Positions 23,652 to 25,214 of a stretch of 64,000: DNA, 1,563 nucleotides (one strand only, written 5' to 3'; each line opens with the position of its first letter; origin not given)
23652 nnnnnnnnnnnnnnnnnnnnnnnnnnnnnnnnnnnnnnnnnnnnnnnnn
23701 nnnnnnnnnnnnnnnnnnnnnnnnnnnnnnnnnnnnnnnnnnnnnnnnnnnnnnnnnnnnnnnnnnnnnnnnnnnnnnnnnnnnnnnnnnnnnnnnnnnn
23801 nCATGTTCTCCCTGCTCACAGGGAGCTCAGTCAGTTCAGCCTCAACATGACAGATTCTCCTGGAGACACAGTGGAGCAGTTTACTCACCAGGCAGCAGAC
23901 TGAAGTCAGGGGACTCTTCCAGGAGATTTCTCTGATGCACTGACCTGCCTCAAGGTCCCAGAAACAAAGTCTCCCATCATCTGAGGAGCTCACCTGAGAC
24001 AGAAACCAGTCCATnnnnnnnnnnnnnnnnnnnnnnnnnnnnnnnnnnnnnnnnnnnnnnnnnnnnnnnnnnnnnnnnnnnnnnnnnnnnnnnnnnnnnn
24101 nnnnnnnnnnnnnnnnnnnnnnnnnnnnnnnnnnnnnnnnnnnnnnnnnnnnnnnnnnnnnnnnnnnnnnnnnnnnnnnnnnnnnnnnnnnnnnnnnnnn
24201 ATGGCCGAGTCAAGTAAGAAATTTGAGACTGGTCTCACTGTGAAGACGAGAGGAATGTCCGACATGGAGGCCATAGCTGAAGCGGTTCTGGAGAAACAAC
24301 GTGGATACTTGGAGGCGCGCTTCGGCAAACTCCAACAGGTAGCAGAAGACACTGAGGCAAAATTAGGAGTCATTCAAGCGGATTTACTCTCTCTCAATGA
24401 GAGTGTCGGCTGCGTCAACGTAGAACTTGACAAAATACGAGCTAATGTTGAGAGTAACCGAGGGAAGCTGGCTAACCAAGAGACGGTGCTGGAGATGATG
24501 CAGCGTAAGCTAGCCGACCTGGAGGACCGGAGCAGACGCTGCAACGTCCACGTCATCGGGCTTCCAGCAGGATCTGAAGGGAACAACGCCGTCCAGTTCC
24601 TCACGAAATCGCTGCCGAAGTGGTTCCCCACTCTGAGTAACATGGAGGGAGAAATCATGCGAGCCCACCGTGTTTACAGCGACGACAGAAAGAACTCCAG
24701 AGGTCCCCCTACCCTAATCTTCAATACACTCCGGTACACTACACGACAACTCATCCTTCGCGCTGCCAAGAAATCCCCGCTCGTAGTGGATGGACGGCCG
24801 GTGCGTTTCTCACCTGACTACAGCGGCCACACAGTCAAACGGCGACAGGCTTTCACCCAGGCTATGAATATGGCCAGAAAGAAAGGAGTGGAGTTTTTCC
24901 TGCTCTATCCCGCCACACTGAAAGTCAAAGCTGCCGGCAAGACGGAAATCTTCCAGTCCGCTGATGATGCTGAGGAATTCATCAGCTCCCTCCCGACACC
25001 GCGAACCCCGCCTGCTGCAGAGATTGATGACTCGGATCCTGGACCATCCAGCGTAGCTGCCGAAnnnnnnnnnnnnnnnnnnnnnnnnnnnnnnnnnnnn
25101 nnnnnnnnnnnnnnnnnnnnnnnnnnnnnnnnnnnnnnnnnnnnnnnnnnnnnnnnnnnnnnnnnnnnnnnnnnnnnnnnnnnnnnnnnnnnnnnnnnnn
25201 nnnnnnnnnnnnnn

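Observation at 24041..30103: Structurally full-length L1 with a perfect 15-16 bp target-site duplication but a multiply broken ORF2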

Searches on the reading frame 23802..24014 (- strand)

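Call 19: search_protein_families(library=pfam, proteins=[window:23802-24014:-], max_evalue=0.01)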
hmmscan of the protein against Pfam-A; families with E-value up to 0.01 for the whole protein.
window:23802-24014:- (71 aa): 4 families
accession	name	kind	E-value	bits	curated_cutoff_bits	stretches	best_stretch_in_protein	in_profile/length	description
PF25047.1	Beta-prop_TEP1_2nd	-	0.0022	17.7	89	1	8-47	151-191/255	TEP-1 second beta-propeller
PF25173.1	Beta-prop_WDR3_1st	-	0.0027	17.9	154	1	8-32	129-153/184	WDR3 first beta-propeller domain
PF23414.1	Beta-prop_EML_2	-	0.0043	16.9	90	1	8-42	14-48/266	Echinoderm microtubule-associated protein second beta-propeller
PF25174.1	Beta-prop_THOC3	-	0.0094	15.4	305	0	8-40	63-95/272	THOC3 beta-propeller domain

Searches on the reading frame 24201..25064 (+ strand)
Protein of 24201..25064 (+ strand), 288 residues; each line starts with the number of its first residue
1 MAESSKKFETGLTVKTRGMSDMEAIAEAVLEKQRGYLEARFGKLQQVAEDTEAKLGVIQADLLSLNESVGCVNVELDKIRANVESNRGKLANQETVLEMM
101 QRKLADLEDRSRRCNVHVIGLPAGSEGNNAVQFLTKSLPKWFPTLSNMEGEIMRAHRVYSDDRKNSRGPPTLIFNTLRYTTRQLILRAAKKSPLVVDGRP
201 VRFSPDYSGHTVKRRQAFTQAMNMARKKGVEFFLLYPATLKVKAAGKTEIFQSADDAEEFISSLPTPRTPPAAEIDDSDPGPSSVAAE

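Call 6: search_protein_families(library=pfam, proteins=[window:24201-25064:+], max_evalue=0.01)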
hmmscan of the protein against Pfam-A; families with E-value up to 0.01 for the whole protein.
window:24201-25064:+ (288 aa): 2 families
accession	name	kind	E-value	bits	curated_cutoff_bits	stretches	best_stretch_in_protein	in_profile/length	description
PF07160.18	SKA1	-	0.0054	17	29.6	1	36-120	9-93/243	Spindle and kinetochore-associated protein 1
PF22262.2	DUF6950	-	0.0097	16.4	27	0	14-80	63-129/134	Domain of unknown function (DUF6950)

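Call 16: search_solved_structures(query=window:24201-25064:+, max_evalue=1, show_alignments=1)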
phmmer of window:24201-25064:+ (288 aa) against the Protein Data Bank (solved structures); distinct sequences matched with E-value up to 1: 9.
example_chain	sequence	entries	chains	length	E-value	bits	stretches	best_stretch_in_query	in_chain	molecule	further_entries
2ykp_A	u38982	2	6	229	6.9e-11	45.3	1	87-266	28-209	LINE-1 ORF1P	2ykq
2yko_A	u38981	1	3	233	7.2e-11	45.2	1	87-266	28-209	LINE-1 ORF1P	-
2jrb_A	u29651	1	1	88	2.3e-09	40.3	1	196-266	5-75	ORF 1 protein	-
2ldy_A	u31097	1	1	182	2.3e-08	37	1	115-266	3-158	ORF1 codes for a 40 kDa product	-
4zhj_A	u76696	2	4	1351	0.43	13.2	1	74-128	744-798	Mg-chelatase subunit ChlH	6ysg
6ytj_AAA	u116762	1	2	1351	0.43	13.2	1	74-128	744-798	Mg-chelatase subunit ChlH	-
6yt0_B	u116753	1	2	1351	0.45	13.1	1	75-128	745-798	Mg-chelatase subunit ChlH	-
6ytn_AAA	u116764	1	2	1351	0.46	13.1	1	76-128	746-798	Mg-chelatase subunit ChlH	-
9rgy_A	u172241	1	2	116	0.51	12.9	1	29-109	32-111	sc-apCC3-CW-0NTT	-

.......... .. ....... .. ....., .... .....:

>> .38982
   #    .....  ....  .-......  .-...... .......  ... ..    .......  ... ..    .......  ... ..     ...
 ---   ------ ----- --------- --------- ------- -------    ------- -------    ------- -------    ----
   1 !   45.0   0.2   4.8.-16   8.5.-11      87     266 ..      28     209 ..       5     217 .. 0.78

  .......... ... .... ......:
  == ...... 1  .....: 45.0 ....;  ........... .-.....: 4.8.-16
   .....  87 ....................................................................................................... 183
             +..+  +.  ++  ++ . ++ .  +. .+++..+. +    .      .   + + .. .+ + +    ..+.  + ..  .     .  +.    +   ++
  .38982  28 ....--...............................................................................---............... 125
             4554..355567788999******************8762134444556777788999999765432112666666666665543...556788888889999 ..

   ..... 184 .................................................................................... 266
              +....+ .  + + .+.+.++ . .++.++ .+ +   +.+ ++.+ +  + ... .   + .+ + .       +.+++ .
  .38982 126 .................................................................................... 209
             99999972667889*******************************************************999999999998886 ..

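Call 43: find_encoding_contigs(protein=window:24201-25064:+, flank=8000, max_places=6)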
Protein window:24201-25064:+ (288 aa): no gene with exactly this product is on record in the collection.
